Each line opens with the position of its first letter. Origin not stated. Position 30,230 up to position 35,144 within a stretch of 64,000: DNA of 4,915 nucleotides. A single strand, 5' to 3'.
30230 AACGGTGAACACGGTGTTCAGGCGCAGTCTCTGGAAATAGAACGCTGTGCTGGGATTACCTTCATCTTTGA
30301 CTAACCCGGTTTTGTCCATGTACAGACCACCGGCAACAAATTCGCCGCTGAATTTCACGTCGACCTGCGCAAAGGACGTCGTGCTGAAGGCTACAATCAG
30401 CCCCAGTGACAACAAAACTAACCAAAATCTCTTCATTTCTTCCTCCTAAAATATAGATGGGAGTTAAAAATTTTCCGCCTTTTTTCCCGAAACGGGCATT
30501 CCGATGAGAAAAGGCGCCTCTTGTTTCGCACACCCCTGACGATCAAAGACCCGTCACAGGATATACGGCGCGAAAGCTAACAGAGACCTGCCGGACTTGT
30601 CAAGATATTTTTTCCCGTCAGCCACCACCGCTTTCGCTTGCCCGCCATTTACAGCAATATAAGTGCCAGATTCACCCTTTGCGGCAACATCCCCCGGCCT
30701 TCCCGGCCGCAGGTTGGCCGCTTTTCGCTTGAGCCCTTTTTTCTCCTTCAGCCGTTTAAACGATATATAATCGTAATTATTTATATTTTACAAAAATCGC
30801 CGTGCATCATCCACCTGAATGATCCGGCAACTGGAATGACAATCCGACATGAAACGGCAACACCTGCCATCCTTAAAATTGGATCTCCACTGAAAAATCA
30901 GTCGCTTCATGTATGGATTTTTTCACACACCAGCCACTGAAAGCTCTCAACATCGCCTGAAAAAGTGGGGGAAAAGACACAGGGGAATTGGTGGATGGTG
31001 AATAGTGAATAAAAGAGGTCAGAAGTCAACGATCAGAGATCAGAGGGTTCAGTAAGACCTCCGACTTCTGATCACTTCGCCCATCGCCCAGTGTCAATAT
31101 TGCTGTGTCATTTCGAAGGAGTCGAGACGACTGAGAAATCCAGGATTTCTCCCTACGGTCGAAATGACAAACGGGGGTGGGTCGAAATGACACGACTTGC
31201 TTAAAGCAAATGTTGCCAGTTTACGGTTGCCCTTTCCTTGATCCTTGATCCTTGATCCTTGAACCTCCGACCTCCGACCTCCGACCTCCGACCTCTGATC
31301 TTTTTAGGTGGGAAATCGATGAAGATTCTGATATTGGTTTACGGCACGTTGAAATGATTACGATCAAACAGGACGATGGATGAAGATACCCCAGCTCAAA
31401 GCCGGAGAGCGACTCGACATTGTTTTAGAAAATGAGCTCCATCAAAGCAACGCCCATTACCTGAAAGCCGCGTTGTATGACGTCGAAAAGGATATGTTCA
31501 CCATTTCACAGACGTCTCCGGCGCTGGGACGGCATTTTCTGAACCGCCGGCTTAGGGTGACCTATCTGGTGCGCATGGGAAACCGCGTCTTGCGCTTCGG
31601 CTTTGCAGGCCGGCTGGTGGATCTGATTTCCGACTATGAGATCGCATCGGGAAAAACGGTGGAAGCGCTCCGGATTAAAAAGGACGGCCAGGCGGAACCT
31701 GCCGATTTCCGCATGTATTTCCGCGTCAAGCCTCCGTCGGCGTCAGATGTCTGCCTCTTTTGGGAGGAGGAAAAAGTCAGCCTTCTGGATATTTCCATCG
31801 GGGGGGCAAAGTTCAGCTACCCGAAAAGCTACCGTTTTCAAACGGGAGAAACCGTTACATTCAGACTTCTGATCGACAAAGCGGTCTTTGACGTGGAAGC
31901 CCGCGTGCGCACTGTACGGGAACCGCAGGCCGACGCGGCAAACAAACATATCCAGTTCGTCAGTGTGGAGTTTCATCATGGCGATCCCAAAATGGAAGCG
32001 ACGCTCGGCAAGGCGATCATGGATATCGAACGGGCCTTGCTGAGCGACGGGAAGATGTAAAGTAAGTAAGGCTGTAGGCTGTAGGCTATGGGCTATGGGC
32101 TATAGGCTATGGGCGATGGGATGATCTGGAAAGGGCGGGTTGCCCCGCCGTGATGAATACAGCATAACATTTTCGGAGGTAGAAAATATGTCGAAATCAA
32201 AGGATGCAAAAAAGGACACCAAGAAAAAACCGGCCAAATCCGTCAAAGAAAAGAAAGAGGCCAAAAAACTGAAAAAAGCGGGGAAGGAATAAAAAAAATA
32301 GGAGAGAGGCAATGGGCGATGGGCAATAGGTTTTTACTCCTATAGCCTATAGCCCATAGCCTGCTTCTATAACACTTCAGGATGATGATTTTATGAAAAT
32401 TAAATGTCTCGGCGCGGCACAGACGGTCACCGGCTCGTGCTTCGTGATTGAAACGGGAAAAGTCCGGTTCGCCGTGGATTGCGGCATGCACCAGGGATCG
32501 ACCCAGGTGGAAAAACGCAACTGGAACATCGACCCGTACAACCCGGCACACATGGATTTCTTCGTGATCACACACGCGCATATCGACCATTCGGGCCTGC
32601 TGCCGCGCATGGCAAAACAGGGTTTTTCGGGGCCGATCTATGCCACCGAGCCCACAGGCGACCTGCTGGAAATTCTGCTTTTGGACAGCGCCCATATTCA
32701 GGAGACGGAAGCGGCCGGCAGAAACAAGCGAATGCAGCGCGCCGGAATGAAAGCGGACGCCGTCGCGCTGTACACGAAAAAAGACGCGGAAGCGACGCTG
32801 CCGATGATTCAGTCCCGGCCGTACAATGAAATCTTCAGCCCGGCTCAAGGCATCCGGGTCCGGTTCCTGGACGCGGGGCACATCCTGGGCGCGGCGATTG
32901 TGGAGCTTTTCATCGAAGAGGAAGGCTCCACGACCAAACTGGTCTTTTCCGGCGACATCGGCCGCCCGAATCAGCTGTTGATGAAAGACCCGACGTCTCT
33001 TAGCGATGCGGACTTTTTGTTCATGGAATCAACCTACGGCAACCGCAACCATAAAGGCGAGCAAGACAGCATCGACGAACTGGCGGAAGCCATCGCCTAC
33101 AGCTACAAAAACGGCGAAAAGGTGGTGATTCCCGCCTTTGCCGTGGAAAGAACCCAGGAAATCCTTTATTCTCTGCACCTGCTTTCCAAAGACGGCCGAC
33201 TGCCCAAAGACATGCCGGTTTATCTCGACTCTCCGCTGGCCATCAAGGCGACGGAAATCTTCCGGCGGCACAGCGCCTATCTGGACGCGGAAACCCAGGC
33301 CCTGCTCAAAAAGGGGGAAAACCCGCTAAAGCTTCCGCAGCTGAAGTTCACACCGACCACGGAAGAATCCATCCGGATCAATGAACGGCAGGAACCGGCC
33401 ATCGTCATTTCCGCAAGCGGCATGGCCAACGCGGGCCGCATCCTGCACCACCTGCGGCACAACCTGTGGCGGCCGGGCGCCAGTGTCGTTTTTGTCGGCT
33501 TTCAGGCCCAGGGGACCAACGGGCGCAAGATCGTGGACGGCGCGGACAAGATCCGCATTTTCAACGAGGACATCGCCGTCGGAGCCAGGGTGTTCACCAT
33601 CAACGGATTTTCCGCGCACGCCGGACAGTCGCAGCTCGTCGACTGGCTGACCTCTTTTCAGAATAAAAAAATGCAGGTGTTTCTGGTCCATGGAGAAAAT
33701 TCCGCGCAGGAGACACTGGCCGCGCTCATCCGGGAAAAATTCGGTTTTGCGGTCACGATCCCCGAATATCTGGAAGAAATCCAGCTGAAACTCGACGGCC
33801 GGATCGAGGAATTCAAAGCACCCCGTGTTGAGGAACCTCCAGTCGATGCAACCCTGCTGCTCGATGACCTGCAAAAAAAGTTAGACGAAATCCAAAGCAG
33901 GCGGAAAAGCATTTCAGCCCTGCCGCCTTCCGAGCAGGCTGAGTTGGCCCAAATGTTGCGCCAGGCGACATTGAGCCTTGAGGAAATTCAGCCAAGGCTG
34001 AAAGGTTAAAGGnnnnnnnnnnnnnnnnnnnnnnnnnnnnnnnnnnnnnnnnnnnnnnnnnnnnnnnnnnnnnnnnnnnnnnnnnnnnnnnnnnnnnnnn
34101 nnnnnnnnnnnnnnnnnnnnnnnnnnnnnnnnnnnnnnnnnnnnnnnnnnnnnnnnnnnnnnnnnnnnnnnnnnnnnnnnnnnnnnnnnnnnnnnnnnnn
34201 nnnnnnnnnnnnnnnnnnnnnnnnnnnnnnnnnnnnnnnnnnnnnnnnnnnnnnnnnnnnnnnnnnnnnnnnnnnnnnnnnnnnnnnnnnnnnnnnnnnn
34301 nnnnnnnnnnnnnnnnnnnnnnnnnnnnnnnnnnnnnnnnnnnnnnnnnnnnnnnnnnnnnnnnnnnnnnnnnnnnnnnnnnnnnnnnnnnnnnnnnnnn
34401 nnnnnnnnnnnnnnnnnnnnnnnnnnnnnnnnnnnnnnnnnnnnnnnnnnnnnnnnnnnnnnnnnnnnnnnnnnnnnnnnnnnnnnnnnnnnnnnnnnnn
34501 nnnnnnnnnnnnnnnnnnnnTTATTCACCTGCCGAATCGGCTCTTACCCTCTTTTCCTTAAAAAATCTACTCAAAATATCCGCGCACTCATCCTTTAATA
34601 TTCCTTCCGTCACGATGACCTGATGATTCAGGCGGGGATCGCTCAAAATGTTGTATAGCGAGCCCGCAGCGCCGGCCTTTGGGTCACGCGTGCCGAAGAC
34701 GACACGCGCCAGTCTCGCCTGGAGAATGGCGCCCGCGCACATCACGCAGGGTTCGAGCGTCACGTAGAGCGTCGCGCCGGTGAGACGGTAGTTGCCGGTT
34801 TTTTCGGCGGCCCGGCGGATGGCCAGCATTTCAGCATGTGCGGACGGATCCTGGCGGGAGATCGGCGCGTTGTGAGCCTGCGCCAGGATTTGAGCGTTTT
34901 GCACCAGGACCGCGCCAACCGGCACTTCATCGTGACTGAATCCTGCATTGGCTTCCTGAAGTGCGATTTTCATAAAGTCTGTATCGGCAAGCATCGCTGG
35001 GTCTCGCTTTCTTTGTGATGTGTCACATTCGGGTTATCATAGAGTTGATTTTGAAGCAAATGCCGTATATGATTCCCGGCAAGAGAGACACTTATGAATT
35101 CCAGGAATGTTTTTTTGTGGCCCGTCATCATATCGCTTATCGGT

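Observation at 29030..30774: Outer-membrane porin under an exact sigma-54 promoter, with the same enhancer half-sites as the distant EBP locus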

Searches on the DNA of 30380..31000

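Call 24: search_rna_families(source=window, start=30380, end=31000, threshold=evalue, max_evalue=10)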
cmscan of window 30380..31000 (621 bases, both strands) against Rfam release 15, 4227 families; matches with E-value up to 10: 4.
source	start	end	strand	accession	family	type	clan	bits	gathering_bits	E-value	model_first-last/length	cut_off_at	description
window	30409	30492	+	RF01885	HSR-omega_1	Gene; lncRNA;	-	21.9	80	0.42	1-78/78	no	Heat shock gene hsromega conserved region 1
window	30380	30406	-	RF03295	mir-7594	Gene; miRNA;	-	15.9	80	2.9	1-27/63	3'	mir-7594 microRNA precursor family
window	30477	30515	+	RF02260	MAT2A_A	Cis-reg;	-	15.7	40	1.7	1-65/65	no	MAT2A 3'UTR stem loop A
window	30897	30956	-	RF01304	sR5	Gene; snRNA; snoRNA; CD-box;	-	13.9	40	1.3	1-53/53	no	Small nucleolar RNA sR5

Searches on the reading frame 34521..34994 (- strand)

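Call 8: search_protein_families(library=pfam, proteins=[window:34521-34994:-], max_evalue=0.001)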
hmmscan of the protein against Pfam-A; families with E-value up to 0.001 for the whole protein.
window:34521-34994:- (157 aa): 4 families
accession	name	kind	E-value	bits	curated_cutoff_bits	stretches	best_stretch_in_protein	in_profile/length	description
PF14437.12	MafB19-deam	-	2.4e-42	144.6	27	1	5-149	4-142/142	MafB19-like deaminase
PF00383.29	dCMP_cyt_deam_1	-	2e-30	105.1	25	1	4-102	4-102/102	Cytidine and deoxycytidylate deaminase zinc-binding region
PF14439.12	Bd3614-deam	-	1.2e-07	32.2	38.5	1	27-105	12-93/113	Bd3614-like deaminase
PF18750.7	SNAD4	-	0.00022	21.7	27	1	46-92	26-73/130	Secreted Novel AID/APOBEC-like Deaminase 4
